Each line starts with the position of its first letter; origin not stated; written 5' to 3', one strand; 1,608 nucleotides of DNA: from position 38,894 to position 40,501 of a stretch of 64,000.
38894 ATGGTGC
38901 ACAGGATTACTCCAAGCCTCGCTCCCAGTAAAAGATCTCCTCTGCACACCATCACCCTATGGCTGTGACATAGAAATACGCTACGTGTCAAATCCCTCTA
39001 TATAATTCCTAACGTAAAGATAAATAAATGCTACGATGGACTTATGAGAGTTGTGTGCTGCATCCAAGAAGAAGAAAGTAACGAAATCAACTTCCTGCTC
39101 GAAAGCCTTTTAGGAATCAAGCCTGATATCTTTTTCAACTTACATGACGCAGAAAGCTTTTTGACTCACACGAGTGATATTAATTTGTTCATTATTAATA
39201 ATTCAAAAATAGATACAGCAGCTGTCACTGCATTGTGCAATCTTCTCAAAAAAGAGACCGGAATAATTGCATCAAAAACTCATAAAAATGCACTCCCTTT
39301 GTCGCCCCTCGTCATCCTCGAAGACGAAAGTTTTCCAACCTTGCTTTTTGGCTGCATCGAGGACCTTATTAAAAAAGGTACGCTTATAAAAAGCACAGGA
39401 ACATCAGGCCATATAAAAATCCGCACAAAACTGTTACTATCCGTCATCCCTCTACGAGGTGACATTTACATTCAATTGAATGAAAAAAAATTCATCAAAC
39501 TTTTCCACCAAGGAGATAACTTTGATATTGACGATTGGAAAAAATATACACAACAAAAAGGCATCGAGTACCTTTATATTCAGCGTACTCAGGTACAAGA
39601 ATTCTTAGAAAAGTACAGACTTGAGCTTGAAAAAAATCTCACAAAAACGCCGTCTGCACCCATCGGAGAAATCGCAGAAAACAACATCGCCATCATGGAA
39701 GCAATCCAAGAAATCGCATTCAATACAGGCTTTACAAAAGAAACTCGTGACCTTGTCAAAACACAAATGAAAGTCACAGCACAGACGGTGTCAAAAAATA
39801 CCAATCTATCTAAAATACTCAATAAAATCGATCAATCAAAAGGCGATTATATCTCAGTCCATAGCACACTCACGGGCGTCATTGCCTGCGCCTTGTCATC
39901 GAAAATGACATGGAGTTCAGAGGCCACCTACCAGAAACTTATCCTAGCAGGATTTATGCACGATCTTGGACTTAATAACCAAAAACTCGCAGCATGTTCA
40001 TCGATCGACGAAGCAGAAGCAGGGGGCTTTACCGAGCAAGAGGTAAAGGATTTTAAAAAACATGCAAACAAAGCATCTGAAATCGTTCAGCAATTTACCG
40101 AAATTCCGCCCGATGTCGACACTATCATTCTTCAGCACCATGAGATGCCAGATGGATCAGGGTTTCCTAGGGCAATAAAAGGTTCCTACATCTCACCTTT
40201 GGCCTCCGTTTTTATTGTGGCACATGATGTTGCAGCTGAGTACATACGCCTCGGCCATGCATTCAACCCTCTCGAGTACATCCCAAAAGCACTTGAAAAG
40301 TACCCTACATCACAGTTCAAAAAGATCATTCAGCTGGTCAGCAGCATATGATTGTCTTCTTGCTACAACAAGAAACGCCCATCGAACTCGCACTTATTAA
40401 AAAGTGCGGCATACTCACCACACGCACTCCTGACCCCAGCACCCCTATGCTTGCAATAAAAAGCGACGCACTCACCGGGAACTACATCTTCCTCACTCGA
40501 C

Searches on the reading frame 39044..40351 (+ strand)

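Call 38: search_protein_families(library=ncbifam, proteins=[window:39044-40351:+], max_evalue=1e-10)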
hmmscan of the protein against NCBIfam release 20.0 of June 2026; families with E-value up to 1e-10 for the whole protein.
window:39044-40351:+ (435 aa): 1 family
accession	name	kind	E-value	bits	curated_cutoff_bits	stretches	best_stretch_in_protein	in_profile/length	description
NF053512.1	nitric_RR_NosR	exception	1.4e-13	50.7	400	1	233-401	152-317/422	response regulator c-di-GMP phosphodiesterase, NosR family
